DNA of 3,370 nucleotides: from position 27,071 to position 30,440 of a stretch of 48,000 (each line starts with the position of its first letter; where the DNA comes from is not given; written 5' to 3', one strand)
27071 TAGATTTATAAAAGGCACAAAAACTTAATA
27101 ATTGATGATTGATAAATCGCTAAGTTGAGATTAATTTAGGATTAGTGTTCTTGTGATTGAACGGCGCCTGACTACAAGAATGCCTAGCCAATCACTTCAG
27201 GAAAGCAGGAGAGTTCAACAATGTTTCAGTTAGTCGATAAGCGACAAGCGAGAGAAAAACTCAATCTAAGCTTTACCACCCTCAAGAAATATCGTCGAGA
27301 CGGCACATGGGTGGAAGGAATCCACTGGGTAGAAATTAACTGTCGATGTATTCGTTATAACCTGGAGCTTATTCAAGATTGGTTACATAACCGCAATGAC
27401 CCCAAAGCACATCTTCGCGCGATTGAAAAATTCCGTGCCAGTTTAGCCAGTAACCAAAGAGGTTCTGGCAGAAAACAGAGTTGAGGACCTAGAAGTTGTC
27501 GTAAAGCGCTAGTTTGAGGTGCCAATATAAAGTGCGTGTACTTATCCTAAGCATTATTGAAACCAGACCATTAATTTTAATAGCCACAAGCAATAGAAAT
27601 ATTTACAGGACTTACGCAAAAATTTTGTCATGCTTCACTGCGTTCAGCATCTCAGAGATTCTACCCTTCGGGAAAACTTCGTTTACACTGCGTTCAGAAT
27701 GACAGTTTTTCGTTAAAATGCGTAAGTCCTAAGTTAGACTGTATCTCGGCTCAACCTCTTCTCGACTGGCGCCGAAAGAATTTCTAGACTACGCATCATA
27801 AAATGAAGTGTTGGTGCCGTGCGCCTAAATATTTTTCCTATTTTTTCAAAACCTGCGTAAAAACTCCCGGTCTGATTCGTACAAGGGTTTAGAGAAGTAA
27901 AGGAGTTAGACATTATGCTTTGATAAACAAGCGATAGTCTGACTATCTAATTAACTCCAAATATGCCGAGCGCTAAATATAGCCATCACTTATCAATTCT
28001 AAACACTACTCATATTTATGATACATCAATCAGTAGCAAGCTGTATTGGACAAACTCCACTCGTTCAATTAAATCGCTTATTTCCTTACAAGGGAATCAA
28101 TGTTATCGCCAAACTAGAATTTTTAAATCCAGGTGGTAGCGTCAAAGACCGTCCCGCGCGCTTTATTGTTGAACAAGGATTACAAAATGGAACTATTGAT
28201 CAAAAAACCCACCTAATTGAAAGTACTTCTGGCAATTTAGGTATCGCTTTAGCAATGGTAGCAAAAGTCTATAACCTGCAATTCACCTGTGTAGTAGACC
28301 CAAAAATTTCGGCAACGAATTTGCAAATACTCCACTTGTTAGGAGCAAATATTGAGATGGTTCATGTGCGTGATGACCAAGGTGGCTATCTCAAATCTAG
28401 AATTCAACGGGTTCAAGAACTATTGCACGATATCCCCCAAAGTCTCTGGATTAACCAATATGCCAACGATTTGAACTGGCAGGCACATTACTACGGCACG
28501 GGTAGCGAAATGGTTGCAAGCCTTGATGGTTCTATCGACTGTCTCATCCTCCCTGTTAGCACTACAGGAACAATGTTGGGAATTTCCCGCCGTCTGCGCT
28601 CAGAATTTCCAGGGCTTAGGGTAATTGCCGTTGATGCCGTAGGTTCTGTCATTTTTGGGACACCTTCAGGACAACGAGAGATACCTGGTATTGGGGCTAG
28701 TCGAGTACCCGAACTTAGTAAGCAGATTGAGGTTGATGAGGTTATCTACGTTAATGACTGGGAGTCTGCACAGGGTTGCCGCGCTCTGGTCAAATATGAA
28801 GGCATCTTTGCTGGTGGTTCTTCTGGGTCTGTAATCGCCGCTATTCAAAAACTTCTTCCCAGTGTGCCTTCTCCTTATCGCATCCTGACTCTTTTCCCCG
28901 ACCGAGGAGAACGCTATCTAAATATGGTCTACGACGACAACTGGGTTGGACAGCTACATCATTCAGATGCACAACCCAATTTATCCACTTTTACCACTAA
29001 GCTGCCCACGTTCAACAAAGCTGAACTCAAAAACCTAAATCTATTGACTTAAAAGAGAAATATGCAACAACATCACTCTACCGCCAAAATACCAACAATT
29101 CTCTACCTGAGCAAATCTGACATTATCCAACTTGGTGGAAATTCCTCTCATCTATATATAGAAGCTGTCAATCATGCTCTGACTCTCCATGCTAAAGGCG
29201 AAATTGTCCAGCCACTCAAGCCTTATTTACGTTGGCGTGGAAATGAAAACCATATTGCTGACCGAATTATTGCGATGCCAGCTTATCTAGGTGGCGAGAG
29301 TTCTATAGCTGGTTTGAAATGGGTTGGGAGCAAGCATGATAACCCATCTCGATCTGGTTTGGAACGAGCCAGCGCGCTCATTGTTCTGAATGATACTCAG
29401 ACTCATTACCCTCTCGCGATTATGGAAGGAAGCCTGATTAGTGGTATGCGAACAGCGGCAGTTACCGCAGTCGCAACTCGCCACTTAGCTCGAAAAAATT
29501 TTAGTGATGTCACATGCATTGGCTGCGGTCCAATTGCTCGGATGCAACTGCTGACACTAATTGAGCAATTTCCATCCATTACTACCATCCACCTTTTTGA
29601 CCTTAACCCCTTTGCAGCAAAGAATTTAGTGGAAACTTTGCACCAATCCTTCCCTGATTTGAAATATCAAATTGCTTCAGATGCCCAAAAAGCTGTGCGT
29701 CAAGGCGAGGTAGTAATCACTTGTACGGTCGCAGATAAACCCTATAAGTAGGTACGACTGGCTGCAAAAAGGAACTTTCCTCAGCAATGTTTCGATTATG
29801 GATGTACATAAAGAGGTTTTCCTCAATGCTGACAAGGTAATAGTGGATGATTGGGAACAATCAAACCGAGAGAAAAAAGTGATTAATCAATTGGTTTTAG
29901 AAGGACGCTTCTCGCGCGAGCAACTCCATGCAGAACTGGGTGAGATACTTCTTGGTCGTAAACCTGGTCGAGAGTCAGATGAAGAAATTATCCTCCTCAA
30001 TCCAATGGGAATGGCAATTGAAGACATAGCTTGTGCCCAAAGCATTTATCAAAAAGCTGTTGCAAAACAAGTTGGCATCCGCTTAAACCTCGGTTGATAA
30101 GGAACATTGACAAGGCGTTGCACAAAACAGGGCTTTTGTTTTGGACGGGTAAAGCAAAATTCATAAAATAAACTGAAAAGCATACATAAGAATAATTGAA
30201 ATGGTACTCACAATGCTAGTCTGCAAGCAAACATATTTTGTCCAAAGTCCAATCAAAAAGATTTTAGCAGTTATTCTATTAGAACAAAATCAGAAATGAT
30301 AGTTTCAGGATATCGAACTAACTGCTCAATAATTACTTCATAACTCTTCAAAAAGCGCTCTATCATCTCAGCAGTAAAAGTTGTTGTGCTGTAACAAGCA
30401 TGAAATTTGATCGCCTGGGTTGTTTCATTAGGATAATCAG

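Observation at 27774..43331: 15.6-kb island almost devoid of GGCGCC: the sbnAB-NRPS-paralogue region looks recently acquired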

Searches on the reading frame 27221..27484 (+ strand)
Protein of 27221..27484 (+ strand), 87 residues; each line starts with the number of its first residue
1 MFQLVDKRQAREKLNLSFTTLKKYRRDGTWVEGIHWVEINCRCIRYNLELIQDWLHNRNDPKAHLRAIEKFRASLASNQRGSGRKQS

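Call 5: search_protein_families(library=pfam, proteins=[window:27221-27484:+], max_evalue=0.01)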
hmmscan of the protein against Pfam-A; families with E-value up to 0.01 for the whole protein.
window:27221-27484:+ (87 aa): 0 families

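Call 60: search_protein_families(library=pfam, proteins=[window:27221-27484:+], max_evalue=5)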
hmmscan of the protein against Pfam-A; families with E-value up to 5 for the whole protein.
window:27221-27484:+ (87 aa): 0 families

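Call 75: find_related_loci(query=window:27221-27484:+, collection=metagenome_contigs, flank=10000)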
Query window:27221-27484:+ (87 aa) in metagenome_contigs; peptide patterns used: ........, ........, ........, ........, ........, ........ (x = any residue, [..] = any of these).
544 stretches matched a pattern; 65 encode a relative of the query (tblastn E <= 1e-3); 65 distinct loci.
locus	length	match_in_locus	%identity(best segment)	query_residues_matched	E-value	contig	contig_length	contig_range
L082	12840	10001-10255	99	1-85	3e-55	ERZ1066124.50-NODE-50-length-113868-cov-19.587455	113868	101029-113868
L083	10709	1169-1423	71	1-85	5e-39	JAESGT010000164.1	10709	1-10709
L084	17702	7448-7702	68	1-85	1e-38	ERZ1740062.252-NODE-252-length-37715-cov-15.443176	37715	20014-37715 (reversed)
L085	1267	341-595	71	1-85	1e-39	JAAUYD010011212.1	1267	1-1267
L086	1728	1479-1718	73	2-81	2e-38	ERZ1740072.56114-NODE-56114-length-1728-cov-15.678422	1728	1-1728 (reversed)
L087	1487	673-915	72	1-81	6e-39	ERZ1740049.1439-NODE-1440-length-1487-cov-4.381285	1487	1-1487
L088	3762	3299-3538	73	2-81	2e-38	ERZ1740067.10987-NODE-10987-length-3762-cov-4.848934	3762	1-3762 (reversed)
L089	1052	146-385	73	2-81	6e-40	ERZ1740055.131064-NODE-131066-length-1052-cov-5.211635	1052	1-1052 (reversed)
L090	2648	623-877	67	1-85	6e-38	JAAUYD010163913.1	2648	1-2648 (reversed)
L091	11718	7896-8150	68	1-85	5e-38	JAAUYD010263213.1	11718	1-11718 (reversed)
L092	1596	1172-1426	68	1-85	1e-37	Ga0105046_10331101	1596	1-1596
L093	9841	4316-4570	68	1-85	5e-37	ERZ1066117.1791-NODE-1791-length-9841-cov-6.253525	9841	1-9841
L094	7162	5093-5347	68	1-85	5e-37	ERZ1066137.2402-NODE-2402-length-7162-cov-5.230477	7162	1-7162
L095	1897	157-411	68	1-85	4e-37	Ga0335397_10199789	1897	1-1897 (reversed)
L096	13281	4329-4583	66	1-85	2e-36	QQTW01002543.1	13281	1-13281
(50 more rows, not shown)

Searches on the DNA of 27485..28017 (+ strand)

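Call 69: search_dna_similar(query=window:27485-28017:+, collection=plasmids, mode=distant, max_rows=8, max_evalue=0.001)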
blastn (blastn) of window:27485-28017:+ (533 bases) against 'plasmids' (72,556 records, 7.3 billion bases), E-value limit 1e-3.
No match.

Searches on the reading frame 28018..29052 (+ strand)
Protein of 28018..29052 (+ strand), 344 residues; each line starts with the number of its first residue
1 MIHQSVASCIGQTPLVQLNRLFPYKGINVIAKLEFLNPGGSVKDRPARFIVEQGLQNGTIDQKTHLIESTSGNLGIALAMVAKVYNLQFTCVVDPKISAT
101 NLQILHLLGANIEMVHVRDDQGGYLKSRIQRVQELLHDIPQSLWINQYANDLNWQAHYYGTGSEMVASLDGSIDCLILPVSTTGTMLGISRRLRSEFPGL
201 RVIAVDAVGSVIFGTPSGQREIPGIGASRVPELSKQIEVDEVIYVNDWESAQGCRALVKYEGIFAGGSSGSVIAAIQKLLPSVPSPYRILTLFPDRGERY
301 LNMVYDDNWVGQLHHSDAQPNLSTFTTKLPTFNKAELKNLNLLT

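Call 5: search_protein_families(library=pfam, proteins=[window:28018-29052:+], max_evalue=0.01)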
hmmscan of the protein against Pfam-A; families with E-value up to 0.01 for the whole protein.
window:28018-29052:+ (344 aa): 1 family
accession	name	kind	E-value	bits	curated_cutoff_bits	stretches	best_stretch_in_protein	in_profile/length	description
PF00291.31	PALP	-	3.9e-65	220.5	35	1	9-295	4-295/295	Pyridoxal-phosphate dependent enzyme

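Call 10: find_encoding_contigs(protein=window:28018-29052:+, flank=10000, max_places=8)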
Protein window:28018-29052:+ (344 aa): 1 contig read that carries it; 1 place shown.
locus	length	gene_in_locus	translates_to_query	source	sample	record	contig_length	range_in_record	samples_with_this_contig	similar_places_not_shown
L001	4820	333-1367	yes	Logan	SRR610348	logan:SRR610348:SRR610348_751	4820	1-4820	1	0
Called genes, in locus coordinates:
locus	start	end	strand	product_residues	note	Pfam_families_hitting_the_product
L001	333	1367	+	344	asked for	PF00291:PALP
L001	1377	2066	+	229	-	PF02423:OCD_Mu_crystall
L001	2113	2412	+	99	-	PF02423:OCD_Mu_crystall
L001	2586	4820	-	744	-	?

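Call 14: find_related_loci(query=window:28018-29052:+, collection=genome_contigs, flank=10000)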
Query window:28018-29052:+ (344 aa) in genome_contigs; peptide patterns used: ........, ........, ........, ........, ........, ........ (x = any residue, [..] = any of these).
186 stretches matched a pattern; 66 encode a relative of the query (tblastn E <= 1e-3); 66 distinct loci.
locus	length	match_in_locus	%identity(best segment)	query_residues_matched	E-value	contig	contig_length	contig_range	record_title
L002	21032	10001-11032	61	2-330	7e-145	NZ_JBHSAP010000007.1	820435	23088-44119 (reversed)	Salinithrix halophila strain IBRC-M 10813 velvet_auto_105_7, whole genome shotgun sequence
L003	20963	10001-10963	64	2-322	2e-144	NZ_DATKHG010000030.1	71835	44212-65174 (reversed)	MAG: Paenibacillus sp. isolate SMAG_U14571 k141_198008, whole genome shotgun sequence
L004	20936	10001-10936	66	2-313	1e-143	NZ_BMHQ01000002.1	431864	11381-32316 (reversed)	Marinithermofilum abyssi strain CGMCC 1.15179 sequence02, whole genome shotgun sequence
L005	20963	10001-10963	62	2-319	5e-137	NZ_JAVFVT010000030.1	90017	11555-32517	Paenibacillus sp. LHD-117 LHD.117_ctg030, whole genome shotgun sequence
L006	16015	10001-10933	64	4-313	7e-136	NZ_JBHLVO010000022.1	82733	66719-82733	Metabacillus herbersteinensis strain CCM 7228 spades_K_25_97_22, whole genome shotgun sequence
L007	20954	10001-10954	63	2-316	3e-135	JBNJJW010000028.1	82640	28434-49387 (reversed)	MAG: Bacillota bacterium isolate BLK80-1 28, whole genome shotgun sequence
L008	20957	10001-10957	61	2-323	1e-134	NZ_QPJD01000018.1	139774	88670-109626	Paenibacillus prosopidis strain CECT 7506 Ga0244617_118, whole genome shotgun sequence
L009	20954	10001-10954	61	2-316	9e-134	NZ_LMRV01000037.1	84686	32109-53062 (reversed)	Paenibacillus sp. Soil522 contig_23, whole genome shotgun sequence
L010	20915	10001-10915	61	5-309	1e-130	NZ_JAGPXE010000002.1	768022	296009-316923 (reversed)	Saccharopolyspora endophytica strain KCTC 19397 Saccharopolyspora_endophytica_contig_2, whole genome shotgun sequence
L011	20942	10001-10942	60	2-315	3e-130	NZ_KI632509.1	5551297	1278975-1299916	Haloechinothrix halophila YIM 93223 AmyhaDRAFT_Scaffold1.1, whole genome shotgun sequence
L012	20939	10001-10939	60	2-314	4e-130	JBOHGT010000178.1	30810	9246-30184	MAG: Pseudonocardiaceae bacterium isolate SC-S_metawrap_bin.115 k127_4047027, whole genome shotgun sequence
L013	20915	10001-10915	61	5-309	1e-129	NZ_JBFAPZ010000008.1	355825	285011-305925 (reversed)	Saccharopolyspora sp. NPDC049426 NPDC049426_95_G5.ctg-0008, whole genome shotgun sequence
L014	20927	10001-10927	60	2-310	1e-128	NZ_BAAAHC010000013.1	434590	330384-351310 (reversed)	Saccharopolyspora thermophila strain JCM 10664 sequence13, whole genome shotgun sequence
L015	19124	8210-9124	60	5-309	2e-128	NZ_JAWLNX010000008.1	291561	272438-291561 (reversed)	Saccharopolyspora mangrovi strain S2-29 Scaffold8, whole genome shotgun sequence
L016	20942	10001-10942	59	2-315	1e-127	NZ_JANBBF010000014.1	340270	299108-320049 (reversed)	Prauserella salsuginis strain DSM 45264 LY40DRAFT_scaffold00007.7, whole genome shotgun sequence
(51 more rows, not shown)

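Call 15: find_homologous_proteins(query=window:28018-29052:+, max_evalue=1e-40)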
Query window:28018-29052:+ (344 aa): 6043 proteins with E <= 1e-40 among 8000 candidates; the best 120 are listed.
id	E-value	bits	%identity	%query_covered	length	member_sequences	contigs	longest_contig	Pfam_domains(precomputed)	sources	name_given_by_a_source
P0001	2.1e-224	762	99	100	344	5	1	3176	PF00291.32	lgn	-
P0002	1.3e-190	651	86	96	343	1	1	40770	PF00291.32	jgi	jgi:N-(2-amino-2-carboxyethyl)-L-glutamate synthase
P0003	1.9e-176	604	80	98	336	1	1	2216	PF00291.32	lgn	-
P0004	1.5e-174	598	81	96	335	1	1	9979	PF00291.32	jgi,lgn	-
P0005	3.7e-174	596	81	96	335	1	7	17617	PF00291.32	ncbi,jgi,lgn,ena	-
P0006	7.4e-173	592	79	96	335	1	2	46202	PF00291.32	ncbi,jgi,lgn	jgi:cysteine synthase A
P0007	7.5e-173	592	79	97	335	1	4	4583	PF00291.32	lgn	-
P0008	3.4e-170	583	77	97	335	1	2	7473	PF00291.32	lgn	-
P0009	2.5e-169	581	78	98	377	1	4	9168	PF00291.32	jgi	jgi:N-(2-amino-2-carboxyethyl)-L-glutamate synthase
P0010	7.7e-169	579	79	95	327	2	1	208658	PF00291.32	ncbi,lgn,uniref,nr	ncbi:MAG: 2,3-diaminopropionate biosynthesis protein SbnA [Nostoc sp. DedQUE05]|uniref:2,3-diaminopr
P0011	2.1e-168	577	79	95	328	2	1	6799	PF00291.32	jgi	jgi:N-(2-amino-2-carboxyethyl)-L-glutamate synthase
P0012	9.8e-168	575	78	95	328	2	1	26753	PF00291.32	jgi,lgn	jgi:N-(2-amino-2-carboxyethyl)-L-glutamate synthase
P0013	1.7e-167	574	79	93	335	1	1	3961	PF00291.32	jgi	jgi:cysteine synthase A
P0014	3.5e-165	567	77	96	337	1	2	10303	PF00291.32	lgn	-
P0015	2.0e-164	564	79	91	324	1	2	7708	PF00291.32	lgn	-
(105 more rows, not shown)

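Call 16: find_encoding_contigs(protein=P0002, flank=10000, max_places=3)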
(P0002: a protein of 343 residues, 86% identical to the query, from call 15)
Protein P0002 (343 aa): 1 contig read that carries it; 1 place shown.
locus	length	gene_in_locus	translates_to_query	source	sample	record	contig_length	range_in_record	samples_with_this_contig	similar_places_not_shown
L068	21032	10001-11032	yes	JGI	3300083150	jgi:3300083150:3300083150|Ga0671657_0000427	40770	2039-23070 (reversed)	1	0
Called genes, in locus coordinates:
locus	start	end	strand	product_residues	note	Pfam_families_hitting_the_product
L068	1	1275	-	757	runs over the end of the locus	-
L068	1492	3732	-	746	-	PF00400:WD40 (weak), PF23381:Beta-prop_IFT122_1st, PF25175:Beta-prop_WDR5, PF23409:Beta-prop_EML (weak), PF23414:Beta-prop_EML_2, PF24817:WD40_WDHD1_1st (weak), PF25174:Beta-prop_THOC3, PF24807:WD40_CDC20-Fz (weak), +15 more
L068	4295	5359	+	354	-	PF06722:EryCIII-like_C (weak)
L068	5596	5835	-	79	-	-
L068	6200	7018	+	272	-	PF14518:Haem_oxygenas_2 (weak)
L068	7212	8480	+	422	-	PF18130:ATPgrasp_N, PF02655:ATP-grasp_3 (weak), PF13535:ATP-grasp_4, PF18603:LAL_C2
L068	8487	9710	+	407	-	PF02655:ATP-grasp_3 (weak), PF02222:ATP-grasp (weak), PF13535:ATP-grasp_4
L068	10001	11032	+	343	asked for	PF00291:PALP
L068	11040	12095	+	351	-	PF02423:OCD_Mu_crystall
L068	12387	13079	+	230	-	PF01209:Ubie_methyltran (weak), PF13489:Methyltransf_23, PF13847:Methyltransf_31, PF08241:Methyltransf_11, PF08242:Methyltransf_12, PF13649:Methyltransf_25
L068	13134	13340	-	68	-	-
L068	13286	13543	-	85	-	PF13751:DDE_Tnp_1_6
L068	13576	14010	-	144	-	PF09391:DUF2000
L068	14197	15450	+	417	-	PF05977:MFS_3, PF07690:MFS_1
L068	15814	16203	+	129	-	-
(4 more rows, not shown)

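Call 17: find_encoding_contigs(protein=P0001, flank=10000, max_places=4)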
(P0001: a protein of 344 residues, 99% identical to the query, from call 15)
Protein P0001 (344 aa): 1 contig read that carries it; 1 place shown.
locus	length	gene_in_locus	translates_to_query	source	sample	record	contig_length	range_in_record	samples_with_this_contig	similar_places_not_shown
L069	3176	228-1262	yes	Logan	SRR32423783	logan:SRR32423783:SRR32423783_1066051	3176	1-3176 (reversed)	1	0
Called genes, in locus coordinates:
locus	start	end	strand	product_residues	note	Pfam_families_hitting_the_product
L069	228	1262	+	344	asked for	PF00291:PALP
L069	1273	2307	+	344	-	PF02423:OCD_Mu_crystall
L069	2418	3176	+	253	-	?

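Call 24: search_protein_families(library=pfam, proteins=[L069:2418-3176:+], max_evalue=0.01)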
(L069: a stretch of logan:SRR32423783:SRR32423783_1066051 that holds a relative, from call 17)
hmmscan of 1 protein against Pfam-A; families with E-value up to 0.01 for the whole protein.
L069:2418-3176:+ (253 aa): 1 family
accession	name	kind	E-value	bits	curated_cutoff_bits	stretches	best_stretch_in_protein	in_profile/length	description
PF14518.11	Haem_oxygenas_2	-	4.9e-10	39.9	28.9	1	156-251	4-97/177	Iron-containing redox enzyme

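Call 49: find_encoding_contigs(protein=P0005, flank=10000, max_places=3)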
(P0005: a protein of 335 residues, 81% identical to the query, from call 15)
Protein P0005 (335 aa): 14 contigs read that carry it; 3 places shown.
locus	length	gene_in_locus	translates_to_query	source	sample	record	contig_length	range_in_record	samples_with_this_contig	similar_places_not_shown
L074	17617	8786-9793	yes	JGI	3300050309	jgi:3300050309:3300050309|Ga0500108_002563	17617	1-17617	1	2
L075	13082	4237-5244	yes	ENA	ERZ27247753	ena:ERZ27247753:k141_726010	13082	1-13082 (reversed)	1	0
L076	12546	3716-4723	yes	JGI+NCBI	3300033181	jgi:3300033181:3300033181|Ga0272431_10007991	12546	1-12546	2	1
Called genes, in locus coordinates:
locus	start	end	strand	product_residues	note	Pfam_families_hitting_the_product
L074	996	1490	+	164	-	PF01526:DDE_Tnp_Tn3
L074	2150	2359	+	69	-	-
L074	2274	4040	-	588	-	PF01076:Mob_Pre, PF13154:DUF3991, PF13155:Toprim_2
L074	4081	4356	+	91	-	-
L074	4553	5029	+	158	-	-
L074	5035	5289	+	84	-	-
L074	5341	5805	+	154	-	-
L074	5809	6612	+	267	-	-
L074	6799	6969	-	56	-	-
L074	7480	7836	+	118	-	-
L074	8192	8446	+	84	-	-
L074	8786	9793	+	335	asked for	PF00291:PALP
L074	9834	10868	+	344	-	PF02423:OCD_Mu_crystall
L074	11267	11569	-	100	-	-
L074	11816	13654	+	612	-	PF13454:NAD_binding_9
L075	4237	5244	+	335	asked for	PF00291:PALP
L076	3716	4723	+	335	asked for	PF00291:PALP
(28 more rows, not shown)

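Call 50: find_encoding_contigs(protein=P0006, flank=10000, max_places=2)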
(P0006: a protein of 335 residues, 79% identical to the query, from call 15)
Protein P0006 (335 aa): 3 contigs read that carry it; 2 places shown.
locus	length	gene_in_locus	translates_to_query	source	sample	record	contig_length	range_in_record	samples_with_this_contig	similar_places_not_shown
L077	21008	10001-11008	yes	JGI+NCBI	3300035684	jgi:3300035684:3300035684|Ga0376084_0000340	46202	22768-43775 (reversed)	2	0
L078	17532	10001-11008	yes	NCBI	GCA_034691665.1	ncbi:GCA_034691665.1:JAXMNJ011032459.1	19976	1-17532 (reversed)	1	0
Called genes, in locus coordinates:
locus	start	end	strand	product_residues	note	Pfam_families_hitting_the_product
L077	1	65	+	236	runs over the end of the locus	PF13358:DDE_3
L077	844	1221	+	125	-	PF01839:FG-GAP (faint), PF13517:FG-GAP_3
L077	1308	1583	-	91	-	-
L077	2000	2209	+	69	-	-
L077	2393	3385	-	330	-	-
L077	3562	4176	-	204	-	PF00440:TetR_N, PF21993:TetR_C_13_2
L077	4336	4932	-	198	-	PF02798:GST_N, PF13417:GST_N_3, PF13409:GST_N_2, PF00043:GST_C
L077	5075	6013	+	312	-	PF01243:PNPOx_N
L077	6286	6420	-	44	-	-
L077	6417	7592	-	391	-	PF00266:Aminotran_5, PF01041:DegT_DnrJ_EryC1 (weak)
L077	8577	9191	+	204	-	PF00210:Ferritin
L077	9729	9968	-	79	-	-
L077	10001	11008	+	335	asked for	PF00291:PALP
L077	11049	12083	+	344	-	PF02423:OCD_Mu_crystall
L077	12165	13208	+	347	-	PF14518:Haem_oxygenas_2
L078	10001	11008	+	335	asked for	PF00291:PALP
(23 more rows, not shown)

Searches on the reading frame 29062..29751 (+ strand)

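Call 5: search_protein_families(library=pfam, proteins=[window:29062-29751:+], max_evalue=0.01)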
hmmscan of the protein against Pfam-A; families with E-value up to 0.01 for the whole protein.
window:29062-29751:+ (229 aa): 1 family
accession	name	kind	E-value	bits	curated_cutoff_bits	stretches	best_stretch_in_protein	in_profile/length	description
PF02423.21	OCD_Mu_crystall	-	8.8e-43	146.9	24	1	31-226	19-205/314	Ornithine cyclodeaminase/mu-crystallin family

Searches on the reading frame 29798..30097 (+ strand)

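Call 5: search_protein_families(library=pfam, proteins=[window:29798-30097:+], max_evalue=0.01)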
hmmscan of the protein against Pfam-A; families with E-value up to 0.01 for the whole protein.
window:29798-30097:+ (99 aa): 1 family
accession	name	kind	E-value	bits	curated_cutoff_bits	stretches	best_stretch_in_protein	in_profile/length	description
PF02423.21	OCD_Mu_crystall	-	1.5e-15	57.4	24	1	3-90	234-313/314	Ornithine cyclodeaminase/mu-crystallin family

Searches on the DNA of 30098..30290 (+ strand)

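Call 68: search_dna_similar(query=window:30098-30290:+, collection=plasmids, mode=distant, max_rows=8, max_evalue=0.001)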
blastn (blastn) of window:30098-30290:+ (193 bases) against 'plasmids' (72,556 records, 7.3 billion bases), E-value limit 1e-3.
No match.
